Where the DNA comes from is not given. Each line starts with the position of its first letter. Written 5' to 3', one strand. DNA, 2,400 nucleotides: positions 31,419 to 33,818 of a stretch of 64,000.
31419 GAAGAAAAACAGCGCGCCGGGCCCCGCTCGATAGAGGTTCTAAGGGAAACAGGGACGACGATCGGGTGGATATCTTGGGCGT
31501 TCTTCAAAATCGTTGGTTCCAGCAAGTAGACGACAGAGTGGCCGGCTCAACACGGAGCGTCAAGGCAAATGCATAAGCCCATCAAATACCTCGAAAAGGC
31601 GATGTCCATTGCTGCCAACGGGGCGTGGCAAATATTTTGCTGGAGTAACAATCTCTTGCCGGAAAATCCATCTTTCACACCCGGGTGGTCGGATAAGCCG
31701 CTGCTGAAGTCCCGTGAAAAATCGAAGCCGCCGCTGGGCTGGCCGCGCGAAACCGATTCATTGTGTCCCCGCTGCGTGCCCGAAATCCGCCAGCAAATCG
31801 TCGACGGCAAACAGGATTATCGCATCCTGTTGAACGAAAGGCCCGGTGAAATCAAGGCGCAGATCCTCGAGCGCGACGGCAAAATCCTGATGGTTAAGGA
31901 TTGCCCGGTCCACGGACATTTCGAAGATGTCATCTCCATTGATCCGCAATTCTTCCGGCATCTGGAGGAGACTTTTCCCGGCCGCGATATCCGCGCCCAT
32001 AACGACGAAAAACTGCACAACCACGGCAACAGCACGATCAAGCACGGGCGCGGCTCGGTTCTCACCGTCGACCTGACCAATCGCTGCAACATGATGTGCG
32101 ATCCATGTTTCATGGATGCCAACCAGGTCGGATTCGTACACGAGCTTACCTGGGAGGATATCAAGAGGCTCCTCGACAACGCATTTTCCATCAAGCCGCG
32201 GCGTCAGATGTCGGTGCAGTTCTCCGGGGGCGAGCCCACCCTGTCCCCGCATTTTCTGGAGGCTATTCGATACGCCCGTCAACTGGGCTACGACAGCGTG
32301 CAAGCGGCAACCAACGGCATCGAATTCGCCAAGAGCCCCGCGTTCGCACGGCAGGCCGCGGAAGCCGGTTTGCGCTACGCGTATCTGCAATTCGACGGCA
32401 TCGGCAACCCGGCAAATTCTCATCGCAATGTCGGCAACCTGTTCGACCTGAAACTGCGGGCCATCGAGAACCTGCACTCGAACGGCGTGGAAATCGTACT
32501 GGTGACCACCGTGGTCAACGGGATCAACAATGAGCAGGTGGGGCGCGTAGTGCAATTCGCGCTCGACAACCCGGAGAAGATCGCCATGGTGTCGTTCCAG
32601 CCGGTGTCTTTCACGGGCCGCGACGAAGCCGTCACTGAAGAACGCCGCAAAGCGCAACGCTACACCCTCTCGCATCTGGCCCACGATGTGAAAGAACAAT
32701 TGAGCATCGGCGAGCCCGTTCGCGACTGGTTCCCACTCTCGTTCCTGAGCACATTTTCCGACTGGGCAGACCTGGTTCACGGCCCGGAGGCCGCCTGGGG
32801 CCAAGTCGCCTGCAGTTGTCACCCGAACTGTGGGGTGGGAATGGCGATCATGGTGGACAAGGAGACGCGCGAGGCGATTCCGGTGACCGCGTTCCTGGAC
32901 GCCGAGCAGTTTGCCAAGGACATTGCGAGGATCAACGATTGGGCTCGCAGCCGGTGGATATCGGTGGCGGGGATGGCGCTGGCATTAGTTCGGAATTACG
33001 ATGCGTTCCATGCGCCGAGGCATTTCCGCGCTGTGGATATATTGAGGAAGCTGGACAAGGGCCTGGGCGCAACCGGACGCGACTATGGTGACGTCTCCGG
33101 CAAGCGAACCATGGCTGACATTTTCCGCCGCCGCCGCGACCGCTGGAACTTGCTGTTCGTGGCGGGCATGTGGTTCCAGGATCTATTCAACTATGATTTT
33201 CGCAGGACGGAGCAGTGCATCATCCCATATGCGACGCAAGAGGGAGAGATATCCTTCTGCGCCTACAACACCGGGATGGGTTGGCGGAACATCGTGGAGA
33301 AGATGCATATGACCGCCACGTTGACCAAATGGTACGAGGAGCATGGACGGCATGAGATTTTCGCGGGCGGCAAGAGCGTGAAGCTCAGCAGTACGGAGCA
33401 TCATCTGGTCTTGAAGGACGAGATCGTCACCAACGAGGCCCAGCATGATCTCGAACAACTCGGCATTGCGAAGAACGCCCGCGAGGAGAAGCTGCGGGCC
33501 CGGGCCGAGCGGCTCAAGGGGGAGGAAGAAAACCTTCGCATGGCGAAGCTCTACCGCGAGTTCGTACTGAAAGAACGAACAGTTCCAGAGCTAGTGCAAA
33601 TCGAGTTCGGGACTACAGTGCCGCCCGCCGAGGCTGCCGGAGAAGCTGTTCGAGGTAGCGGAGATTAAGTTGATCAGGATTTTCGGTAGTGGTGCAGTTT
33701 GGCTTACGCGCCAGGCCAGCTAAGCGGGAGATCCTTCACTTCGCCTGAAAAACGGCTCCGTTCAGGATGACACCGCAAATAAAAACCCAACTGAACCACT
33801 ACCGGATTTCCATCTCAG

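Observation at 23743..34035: ~170-bp direct duplication of the GT2/LolA-like gene junction brackets a ~10-kb segment holding the KS genes and the Tes-like rSAM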

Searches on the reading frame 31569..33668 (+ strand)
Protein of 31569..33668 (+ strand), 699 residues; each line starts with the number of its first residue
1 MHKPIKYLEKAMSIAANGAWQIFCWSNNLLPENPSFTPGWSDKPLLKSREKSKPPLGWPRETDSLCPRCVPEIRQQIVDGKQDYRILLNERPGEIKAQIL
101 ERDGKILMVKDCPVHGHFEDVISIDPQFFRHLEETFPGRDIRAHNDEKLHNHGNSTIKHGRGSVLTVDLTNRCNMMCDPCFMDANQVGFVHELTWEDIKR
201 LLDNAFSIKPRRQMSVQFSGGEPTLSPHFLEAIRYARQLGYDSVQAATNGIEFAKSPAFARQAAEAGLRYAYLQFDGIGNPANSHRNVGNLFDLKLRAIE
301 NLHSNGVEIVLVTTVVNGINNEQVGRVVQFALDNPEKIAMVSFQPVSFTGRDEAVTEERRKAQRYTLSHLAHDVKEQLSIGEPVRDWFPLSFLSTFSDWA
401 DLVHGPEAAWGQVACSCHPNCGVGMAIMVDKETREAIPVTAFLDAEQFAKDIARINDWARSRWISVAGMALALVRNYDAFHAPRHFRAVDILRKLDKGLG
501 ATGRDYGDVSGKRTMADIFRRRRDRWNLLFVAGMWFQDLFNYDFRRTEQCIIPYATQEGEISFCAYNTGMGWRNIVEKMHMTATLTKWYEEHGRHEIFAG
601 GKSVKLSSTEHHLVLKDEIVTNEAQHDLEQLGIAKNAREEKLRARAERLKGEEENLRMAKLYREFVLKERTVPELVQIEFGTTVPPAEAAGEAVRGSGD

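Call 7: search_protein_families(library=pfam, proteins=[window:31569-33668:+])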
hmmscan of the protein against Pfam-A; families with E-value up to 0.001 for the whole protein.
window:31569-33668:+ (699 aa): 2 families
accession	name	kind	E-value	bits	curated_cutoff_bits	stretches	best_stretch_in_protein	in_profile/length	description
PF04055.27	Radical_SAM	-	2.4e-19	70.6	29.5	1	169-331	3-166/166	Radical SAM superfamily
PF23545.1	Zn_ribbon_HMPTM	-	7.5e-13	48.2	27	1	59-123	2-44/45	HMPTM N-terminal zinc ribbon domain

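Call 49: search_solved_structures(query=window:31569-33665:+, max_evalue=0.001)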
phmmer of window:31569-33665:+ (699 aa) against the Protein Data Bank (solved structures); distinct sequences matched with E-value up to 0.001: 5.
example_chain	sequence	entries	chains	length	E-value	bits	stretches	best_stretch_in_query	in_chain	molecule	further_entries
7tol_A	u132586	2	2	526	3.4e-67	230.4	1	95-590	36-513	glycerol dibiphytanyl glycerol tetraether - macrocyclic archaeol synthase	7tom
2fb2_A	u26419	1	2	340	9.1e-06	27.3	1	165-347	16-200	Molybdenum cofactor biosynthesis protein A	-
1tv7_A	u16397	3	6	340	1.2e-05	27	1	165-347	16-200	Molybdenum cofactor biosynthesis protein A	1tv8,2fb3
9dfu_A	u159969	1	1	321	0.00011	23.7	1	168-370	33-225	Radical SAM core domain-containing protein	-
9dfn_A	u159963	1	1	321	0.00015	23.3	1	169-370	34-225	Radical SAM core domain-containing protein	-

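Call 62: search_protein_families(library=ncbifam, proteins=[window:31569-33668:+], max_evalue=0.00001)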
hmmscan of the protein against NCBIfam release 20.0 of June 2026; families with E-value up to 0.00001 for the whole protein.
window:31569-33668:+ (699 aa): 31 families (the best 25 are shown)
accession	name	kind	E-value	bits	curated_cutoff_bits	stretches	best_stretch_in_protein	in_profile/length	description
NF045702.1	rSAM_GDGT_ether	equivalog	1.3e-96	324.1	450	1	62-581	2-483/486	tetraether lipid synthase Tes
NF045646.2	rSAM_Se_TrsS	equivalog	8.2e-64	215.7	490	2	94-377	13-294/441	radical SAM (seleno)protein TrsS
NF045703.1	rSAM_Tes_intein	exception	4.1e-53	180.5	1700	1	180-569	611-980/1040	tetraether lipid synthase Tes, intein-containing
TIGR04054.1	rSAM_NirJ1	equivalog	6.9e-22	77.6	650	1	140-358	16-222/387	putative heme d1 biosynthesis radical SAM protein NirJ1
TIGR04055.1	rSAM_NirJ2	equivalog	1.4e-19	70.8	500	1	168-366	5-194/326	putative heme d1 biosynthesis radical SAM protein NirJ2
TIGR04546.1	rSAM_ahbC_deAc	equivalog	2.5e-19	69.4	650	1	162-359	38-226/390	12,18-didecarboxysiroheme deacetylase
TIGR04051.1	rSAM_NirJ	equivalog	1.3e-16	60.6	515.45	1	164-368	3-200/354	heme d1 biosynthesis radical SAM protein NirJ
TIGR02666.1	moaA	equivalog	2.8e-16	59.4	284.05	1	164-365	11-211/336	GTP 3',8-cyclase MoaA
TIGR04347.1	pseudo_SAM_Halo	equivalog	4.2e-16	59.2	525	1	156-366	31-234/390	TIGR04347 family pseudo-SAM/SPASM protein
TIGR02668.1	moaA_archaeal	equivalog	5.6e-16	58.4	325.25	1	165-347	12-190/303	GTP 3',8-cyclase MoaA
NF001199.0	PRK00164.2-1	equivalog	9e-15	54.6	231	1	165-376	14-215/308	GTP 3',8-cyclase MoaA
TIGR03962.1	mycofact_rSAM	equivalog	2.5e-14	53.2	265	1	164-363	13-204/339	mycofactocin radical SAM maturase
TIGR04545.1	rSAM_ahbD_hemeb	equivalog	6.8e-14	52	500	1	166-366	3-195/339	heme b synthase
TIGR04251.1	SCM_rSAM_ScmF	equivalog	3.9e-11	42.9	400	1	168-358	9-194/353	SynChlorMet cassette radical SAM/SPASM protein ScmF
NF038283.1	viperin_w_prok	equivalog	4.8e-11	42.4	180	1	169-259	8-99/281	viperin family antiviral radical SAM protein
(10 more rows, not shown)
